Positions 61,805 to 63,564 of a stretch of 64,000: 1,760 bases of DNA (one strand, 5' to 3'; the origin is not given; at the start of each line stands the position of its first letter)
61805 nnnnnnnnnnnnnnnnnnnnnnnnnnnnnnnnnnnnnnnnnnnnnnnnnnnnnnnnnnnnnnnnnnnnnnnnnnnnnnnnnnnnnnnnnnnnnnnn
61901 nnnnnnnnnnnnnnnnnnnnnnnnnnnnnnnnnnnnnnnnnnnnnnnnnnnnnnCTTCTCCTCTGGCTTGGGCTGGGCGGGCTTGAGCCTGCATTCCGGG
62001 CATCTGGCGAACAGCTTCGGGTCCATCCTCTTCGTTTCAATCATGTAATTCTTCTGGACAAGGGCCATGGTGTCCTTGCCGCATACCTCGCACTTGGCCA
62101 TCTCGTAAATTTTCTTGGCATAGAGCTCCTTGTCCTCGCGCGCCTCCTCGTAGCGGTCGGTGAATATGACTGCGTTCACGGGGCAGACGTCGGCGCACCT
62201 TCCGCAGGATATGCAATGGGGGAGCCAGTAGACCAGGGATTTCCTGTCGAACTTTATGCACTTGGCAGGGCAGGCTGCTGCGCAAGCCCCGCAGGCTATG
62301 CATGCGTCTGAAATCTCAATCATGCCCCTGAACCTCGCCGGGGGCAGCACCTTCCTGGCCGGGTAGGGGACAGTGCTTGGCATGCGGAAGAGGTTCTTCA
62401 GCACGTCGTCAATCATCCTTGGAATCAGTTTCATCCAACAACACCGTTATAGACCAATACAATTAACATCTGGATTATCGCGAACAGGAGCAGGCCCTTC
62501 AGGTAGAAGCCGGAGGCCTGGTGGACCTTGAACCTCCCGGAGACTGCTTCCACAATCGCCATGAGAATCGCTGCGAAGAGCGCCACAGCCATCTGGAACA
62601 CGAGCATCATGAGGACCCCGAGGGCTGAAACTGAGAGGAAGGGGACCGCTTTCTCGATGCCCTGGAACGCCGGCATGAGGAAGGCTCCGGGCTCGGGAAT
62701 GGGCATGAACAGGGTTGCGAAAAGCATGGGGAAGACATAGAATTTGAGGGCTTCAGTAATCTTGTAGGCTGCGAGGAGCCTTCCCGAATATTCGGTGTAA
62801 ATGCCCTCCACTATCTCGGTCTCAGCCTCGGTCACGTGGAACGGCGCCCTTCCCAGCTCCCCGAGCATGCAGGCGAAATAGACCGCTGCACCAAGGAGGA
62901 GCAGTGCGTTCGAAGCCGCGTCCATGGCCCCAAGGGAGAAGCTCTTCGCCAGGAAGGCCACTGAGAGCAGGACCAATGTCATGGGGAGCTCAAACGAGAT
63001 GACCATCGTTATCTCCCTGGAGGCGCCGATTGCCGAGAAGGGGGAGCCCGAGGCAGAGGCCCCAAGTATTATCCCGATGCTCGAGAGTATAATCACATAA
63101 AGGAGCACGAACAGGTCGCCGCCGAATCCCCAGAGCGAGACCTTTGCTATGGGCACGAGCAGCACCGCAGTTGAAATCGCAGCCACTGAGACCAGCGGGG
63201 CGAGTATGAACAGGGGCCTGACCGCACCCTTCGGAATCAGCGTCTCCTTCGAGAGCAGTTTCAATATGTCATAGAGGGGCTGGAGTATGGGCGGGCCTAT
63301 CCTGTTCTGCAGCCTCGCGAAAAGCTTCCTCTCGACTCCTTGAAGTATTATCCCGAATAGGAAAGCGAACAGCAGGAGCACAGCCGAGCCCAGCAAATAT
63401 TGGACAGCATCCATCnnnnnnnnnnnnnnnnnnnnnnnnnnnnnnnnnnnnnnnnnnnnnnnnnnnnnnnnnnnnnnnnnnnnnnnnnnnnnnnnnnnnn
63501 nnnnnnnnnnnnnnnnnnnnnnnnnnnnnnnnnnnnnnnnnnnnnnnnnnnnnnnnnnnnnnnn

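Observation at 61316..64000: Group-4 [NiFe] hydrogenase module (large subunit - NuoH-like - NuoI-like) with hypA separated by a repeat element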

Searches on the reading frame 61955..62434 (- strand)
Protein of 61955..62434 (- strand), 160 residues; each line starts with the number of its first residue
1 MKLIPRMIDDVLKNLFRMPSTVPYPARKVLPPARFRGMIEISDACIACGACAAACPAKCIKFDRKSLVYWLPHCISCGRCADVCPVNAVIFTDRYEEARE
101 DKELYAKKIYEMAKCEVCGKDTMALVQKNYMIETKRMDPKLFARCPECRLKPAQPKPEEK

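Call 61: find_homologous_proteins(query=window:61955-62434:-, max_evalue=1e-10)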
Query window:61955-62434:- (160 aa): 10 proteins with E <= 1e-10 among 26 candidates.
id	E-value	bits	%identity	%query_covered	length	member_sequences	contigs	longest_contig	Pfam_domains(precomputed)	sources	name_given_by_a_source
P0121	2.4e-103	361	100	100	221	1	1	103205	PF14697.12,PF12797.13,PF00037.33,PF12838.13,PF25160.2,PF13237.12,PF13183.12,PF13187.12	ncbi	-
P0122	5.9e-81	288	79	100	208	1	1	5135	PF14697.12,PF12797.13,PF00037.33,PF12838.13,PF13237.12,PF13183.12,PF13187.12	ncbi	ncbi:MAG: 4Fe-4S dicluster domain-containing protein [Candidatus Micrarchaeota archaeon]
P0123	1.3e-80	287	78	99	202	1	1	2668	PF14697.12,PF12797.13,PF00037.33,PF12838.13,PF13237.12,PF13183.12,PF13187.12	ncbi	ncbi:MAG: 4Fe-4S dicluster domain-containing protein [Candidatus Micrarchaeota archaeon]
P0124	4.4e-80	285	78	100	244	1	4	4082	PF14697.12,PF12797.13,PF00037.33,PF12838.13,PF13237.12,PF13187.12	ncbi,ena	-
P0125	1.8e-79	283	82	95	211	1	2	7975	PF14697.12,PF12797.13,PF00037.33,PF13484.12,PF12838.13,PF13237.12,PF13183.12,PF13187.12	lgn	-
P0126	2.6e-77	276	78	96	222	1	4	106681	PF14697.12,PF00037.33,PF12838.13,PF13237.12,PF13187.12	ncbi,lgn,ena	-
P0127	1.3e-75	271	75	93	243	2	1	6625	PF14697.12,PF00037.33,PF12838.13,PF13237.12,PF13187.12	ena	-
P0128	7.8e-74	265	73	100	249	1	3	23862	PF14697.12,PF12797.13,PF00037.33,PF12838.13,PF13237.12,PF13183.12,PF13187.12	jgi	jgi:hydrogenase-4 component H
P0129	4.4e-71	256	71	97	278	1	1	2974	PF14697.12,PF12797.13,PF00037.33,PF12838.13,PF13237.12,PF13183.12,PF13187.12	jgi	jgi:hydrogenase-4 component H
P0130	4.9e-60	220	64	94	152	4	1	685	PF14697.12,PF12797.13,PF12837.13,PF00037.33,PF13484.12,PF12838.13,PF13534.12,PF13237.12,PF13183.12,PF13187.12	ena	-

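Call 62: find_encoding_contigs(protein=P0121, flank=10000, max_places=3)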
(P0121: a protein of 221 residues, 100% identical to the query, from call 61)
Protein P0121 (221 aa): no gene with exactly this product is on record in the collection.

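Call 63: list_cluster_members(proteins=[P0121, P0126, P0128])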
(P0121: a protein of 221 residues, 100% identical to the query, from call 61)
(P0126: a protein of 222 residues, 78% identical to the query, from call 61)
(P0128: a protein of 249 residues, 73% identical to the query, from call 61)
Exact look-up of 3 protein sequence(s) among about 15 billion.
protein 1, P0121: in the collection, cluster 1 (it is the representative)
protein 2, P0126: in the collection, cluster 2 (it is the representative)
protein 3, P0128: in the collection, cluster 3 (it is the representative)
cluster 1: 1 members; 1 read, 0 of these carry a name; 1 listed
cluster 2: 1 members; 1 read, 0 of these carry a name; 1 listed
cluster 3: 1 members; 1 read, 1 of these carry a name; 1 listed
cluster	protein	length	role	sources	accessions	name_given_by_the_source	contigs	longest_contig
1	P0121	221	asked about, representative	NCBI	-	-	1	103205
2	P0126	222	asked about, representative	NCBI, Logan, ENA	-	-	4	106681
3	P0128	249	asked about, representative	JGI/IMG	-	hydrogenase-4 component H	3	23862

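Call 82: find_encoding_contigs(protein=P0125, flank=10000, max_places=3)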
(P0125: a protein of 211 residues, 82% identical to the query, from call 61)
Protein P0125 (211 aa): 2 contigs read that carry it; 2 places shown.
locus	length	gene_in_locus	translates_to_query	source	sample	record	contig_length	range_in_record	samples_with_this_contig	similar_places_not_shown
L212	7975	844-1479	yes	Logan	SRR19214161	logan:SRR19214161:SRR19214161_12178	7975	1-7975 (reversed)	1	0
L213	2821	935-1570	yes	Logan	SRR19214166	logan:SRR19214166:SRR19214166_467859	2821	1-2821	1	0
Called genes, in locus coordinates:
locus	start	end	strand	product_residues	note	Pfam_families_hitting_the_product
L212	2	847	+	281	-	?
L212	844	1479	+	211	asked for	PF13183:Fer4_8 (faint), PF13187:Fer4_9 (faint), PF12797:Fer4_2 (faint), PF13237:Fer4_10 (weak), PF14697:Fer4_21, PF12838:Fer4_7 (faint), PF13484:Fer4_16 (faint), PF00037:Fer4 (weak)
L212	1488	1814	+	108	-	PF01155:HypA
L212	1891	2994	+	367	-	-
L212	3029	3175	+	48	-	-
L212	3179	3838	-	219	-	-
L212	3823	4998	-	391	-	PF13506:Glyco_transf_21, PF03142:Chitin_synth_2 (faint), PF00535:Glycos_transf_2, PF01644:Chitin_synth_1 (faint), PF10111:Glyco_tranf_2_2, PF13641:Glyco_tranf_2_3, PF13632:Glyco_trans_2_3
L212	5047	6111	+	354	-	PF00208:ELFV_dehydrog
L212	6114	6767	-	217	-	-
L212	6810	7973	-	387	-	?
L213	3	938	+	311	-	PF00146:NADHdh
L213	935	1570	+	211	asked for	PF13183:Fer4_8 (faint), PF13187:Fer4_9 (faint), PF12797:Fer4_2 (faint), PF13237:Fer4_10 (weak), PF14697:Fer4_21, PF12838:Fer4_7 (faint), PF13484:Fer4_16 (faint), PF00037:Fer4 (weak)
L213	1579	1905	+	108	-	PF01155:HypA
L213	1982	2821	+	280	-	?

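Call 83: find_encoding_contigs(protein=P0122, flank=10000, max_places=3)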
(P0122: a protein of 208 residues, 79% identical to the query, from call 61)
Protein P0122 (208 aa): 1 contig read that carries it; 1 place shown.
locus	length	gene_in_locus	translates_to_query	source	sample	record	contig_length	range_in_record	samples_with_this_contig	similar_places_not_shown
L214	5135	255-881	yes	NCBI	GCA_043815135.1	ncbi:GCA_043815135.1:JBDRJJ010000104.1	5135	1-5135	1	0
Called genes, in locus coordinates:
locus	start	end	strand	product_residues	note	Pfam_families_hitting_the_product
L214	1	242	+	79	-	?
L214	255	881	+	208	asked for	PF13183:Fer4_8 (faint), PF00037:Fer4 (faint), PF12797:Fer4_2 (faint), PF13237:Fer4_10 (weak), PF14697:Fer4_21, PF12838:Fer4_7 (faint), PF13187:Fer4_9 (weak)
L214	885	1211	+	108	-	PF01155:HypA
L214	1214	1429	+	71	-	-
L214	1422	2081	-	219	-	-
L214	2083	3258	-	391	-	PF13506:Glyco_transf_21, PF03142:Chitin_synth_2 (faint), PF00535:Glycos_transf_2, PF10111:Glyco_tranf_2_2, PF13641:Glyco_tranf_2_3, PF13632:Glyco_trans_2_3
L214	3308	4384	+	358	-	PF02812:ELFV_dehydrog_N (weak), PF00208:ELFV_dehydrog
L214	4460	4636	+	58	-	PF00037:Fer4, PF12797:Fer4_2 (faint), PF12837:Fer4_6 (weak), PF13237:Fer4_10 (weak), PF14697:Fer4_21, PF13187:Fer4_9, PF25160:LdpA_Fe-S-bd, PF00037:Fer4, +6 more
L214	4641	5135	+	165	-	PF00890:FAD_binding_2 (weak), PF01134:GIDA, PF01266:DAO (weak), PF01494:FAD_binding_3, PF03486:HI0933_like, PF07992:Pyr_redox_2 (weak), PF12831:FAD_oxidored, PF13450:NAD_binding_8 (weak), +1 more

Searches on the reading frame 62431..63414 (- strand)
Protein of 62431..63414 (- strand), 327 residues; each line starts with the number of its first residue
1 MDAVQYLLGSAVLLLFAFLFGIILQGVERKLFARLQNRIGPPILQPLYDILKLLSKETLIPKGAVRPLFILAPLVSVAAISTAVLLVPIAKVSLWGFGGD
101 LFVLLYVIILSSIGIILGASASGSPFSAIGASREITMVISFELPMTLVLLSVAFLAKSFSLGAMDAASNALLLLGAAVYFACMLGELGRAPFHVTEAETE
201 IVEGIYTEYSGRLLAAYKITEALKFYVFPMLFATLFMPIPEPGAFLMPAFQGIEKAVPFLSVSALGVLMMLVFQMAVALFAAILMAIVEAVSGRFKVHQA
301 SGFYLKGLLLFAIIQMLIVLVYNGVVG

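Call 3: search_protein_families(library=pfam, proteins=[window:62431-63414:-], max_evalue=0.01)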
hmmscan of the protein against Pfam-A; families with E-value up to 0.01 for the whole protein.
window:62431-63414:- (327 aa): 1 family
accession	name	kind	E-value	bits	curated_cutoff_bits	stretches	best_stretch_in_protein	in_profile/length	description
PF00146.26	NADHdh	-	3.5e-63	214.2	27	1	12-319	5-297/298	NADH dehydrogenase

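Call 9: find_encoding_contigs(protein=window:62431-63414:-, flank=10000, max_places=6)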
Protein window:62431-63414:- (327 aa): no gene with exactly this product is on record in the collection.

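Call 12: search_solved_structures(query=window:62431-63414:-, max_evalue=0.00001)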
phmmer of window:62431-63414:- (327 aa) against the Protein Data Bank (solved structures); distinct sequences matched with E-value up to 0.00001: 35.
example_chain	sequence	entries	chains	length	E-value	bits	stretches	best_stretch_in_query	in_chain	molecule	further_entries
6cfw_M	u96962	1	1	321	4.7e-35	124.7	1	5-301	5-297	Mbh13 NADH dehydrogenase subunit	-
8e9g_H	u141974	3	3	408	3.3e-27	99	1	8-237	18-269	NADH-quinone oxidoreductase subunit H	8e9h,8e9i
6u8y_M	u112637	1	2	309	3.5e-26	95.6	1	8-316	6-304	NADH dehydrogenase subunit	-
7z0s_D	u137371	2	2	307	4.9e-23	85.2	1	14-278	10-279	Formate hydrogenlyase subunit 4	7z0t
4he8_H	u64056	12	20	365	2.3e-22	83.1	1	12-237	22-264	NADH-quinone oxidoreductase subunit 8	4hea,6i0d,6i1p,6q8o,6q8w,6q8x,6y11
5lc5_H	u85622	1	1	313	5.5e-21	78.5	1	14-238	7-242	NADH-ubiquinone oxidoreductase chain 1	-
5ldw_H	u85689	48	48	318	6e-21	78.4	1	13-238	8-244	NADH-ubiquinone oxidoreductase chain 1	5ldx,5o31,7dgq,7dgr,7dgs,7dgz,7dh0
6nbq_A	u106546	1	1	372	6e-21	78.4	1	12-318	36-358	NdhA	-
9w2u_H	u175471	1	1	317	6e-21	78.4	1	14-238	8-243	NADH-ubiquinone oxidoreductase chain 1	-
6hum_A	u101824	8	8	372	8.7e-21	77.9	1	12-318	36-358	NAD(P)H-quinone oxidoreductase subunit 1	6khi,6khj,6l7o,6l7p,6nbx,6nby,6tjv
9grx_A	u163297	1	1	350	1e-20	77.6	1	10-237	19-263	NAD(P)H-quinone oxidoreductase subunit 1, chloroplastic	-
6g2j_H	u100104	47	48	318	2e-20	76.7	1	18-237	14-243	NADH-ubiquinone oxidoreductase chain 1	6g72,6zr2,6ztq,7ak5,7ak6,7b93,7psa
7wff_A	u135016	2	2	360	3.6e-20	75.8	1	15-236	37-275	NAD(P)H-quinone oxidoreductase subunit 1, chloroplastic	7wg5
5lnk_H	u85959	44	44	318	4.7e-20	75.5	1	17-238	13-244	Mitochondrial complex I, ND1 subunit | NADH-ubiquinone oxidoreductase chain 1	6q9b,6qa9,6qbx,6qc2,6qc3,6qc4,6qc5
5gpn_e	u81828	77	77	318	5.2e-20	75.3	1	18-237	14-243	NADH-ubiquinone oxidoreductase chain 1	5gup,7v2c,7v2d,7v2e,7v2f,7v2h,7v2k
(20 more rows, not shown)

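Call 16: search_protein_families(library=ncbifam, proteins=[window:62431-63414:-], max_evalue=0.001)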
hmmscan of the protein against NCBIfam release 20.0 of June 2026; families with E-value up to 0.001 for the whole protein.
window:62431-63414:- (327 aa): 7 families
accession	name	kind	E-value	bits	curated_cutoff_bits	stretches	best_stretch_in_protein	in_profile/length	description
NF004741.0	PRK06076.1-2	equivalog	3.3e-42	144.9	305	1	12-322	28-332/337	NADH-quinone oxidoreductase subunit NuoH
NF004743.0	PRK06076.1-4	equivalog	6.7e-32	110.9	494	1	11-237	19-268/433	NADH-quinone oxidoreductase subunit NuoH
NF040610.1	F420_dehyd_FpoH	exception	6.4e-29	101.3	475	1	7-318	14-331/339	F420H2 dehydrogenase subunit FpoH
NF004745.0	PRK06076.1-6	equivalog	5e-26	91.7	450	1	10-319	19-329/341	NADH-quinone oxidoreductase subunit NuoH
NF004744.0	PRK06076.1-5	equivalog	5.7e-25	88.2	542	1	11-319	34-359/372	NADH-quinone oxidoreductase subunit NuoH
NF004740.0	PRK06076.1-1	equivalog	3.7e-23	82.6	399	1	4-257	12-276/325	NADH-quinone oxidoreductase subunit NuoH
NF004742.0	PRK06076.1-3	equivalog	9e-23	81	531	1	17-248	38-284/356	NADH-quinone oxidoreductase subunit NuoH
